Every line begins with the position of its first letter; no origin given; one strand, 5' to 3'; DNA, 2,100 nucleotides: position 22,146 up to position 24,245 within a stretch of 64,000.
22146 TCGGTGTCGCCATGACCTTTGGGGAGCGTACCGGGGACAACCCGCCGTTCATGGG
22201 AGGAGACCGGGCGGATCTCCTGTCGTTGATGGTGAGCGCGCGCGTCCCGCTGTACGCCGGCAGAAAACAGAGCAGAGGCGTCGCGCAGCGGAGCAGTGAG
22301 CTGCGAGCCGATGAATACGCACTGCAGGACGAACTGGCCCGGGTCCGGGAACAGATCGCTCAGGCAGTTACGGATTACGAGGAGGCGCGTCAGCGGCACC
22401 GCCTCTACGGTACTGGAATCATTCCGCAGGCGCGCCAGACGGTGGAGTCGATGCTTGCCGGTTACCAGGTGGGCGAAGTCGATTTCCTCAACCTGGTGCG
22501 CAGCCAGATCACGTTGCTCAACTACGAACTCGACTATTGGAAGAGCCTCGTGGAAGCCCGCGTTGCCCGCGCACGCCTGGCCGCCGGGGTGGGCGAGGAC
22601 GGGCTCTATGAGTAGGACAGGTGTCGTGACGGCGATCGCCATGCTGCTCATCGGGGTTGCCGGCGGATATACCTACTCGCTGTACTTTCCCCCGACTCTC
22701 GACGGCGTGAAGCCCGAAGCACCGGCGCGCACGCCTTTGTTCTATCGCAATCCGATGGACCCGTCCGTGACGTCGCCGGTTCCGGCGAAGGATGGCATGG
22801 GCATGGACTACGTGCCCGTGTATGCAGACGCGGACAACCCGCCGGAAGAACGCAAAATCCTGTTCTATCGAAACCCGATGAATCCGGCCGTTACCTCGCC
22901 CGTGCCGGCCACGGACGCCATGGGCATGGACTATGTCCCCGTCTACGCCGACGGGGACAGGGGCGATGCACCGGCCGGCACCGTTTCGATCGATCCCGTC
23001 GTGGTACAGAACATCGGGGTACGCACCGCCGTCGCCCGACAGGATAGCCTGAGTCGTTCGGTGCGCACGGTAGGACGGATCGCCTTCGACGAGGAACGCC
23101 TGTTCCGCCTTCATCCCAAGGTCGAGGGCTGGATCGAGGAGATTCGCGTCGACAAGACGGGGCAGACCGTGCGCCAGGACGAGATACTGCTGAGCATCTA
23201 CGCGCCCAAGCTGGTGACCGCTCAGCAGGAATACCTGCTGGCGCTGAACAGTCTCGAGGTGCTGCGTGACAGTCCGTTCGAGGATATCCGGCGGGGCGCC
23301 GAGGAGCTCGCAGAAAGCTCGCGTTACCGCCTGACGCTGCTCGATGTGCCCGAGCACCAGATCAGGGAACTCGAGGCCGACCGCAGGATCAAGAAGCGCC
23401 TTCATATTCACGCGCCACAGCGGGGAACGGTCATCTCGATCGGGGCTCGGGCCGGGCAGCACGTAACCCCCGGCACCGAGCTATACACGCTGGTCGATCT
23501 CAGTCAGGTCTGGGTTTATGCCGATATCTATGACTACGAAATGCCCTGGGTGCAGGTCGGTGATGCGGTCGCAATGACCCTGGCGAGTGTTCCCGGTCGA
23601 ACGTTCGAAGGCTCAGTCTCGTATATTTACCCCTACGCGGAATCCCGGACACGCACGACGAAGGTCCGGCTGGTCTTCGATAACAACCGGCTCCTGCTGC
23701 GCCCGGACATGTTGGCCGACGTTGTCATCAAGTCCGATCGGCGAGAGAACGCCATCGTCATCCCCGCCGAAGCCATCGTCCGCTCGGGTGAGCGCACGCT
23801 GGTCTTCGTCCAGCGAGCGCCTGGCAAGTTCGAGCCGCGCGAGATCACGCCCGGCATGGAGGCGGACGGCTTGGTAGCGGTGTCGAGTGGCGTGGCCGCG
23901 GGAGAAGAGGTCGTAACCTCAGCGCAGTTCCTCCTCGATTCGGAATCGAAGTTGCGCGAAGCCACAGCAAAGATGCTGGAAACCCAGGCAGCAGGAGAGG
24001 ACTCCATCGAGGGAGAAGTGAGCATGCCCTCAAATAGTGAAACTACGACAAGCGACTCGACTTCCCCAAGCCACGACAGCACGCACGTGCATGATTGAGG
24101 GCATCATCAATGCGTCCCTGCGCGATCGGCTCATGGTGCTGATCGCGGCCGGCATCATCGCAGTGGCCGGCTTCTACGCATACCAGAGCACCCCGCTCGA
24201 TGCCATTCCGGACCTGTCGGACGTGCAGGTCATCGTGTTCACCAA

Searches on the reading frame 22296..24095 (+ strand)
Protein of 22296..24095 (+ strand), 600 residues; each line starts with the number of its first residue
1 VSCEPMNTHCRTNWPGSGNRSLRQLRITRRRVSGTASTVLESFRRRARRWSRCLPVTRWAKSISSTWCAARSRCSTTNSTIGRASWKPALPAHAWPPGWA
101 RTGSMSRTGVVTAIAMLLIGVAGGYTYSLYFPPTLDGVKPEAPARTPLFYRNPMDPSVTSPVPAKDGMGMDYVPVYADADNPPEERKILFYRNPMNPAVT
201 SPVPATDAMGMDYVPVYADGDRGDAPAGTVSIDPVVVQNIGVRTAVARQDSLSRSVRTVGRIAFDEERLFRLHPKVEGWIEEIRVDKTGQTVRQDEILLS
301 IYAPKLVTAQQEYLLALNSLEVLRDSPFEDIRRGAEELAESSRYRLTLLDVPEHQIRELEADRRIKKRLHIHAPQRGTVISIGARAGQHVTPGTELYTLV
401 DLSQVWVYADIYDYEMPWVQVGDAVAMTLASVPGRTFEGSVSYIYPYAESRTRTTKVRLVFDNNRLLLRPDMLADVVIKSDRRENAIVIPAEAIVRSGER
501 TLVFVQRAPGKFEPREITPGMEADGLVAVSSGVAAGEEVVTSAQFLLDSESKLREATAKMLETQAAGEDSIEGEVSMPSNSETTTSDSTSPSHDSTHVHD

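Call 56: search_protein_families(library=pfam, proteins=[window:22296-24095:+], max_evalue=0.00001)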
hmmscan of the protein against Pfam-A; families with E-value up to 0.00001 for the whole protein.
window:22296-24095:+ (600 aa): 2 families
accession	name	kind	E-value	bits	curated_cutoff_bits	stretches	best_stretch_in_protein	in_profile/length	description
PF16576.10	HlyD_D23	-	4.3e-77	258.6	30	1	252-474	2-214/214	Barrel-sandwich domain of CusB or HlyD membrane-fusion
PF13437.12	HlyD_3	-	4e-18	66.5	22.2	1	371-467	2-102/106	HlyD family secretion protein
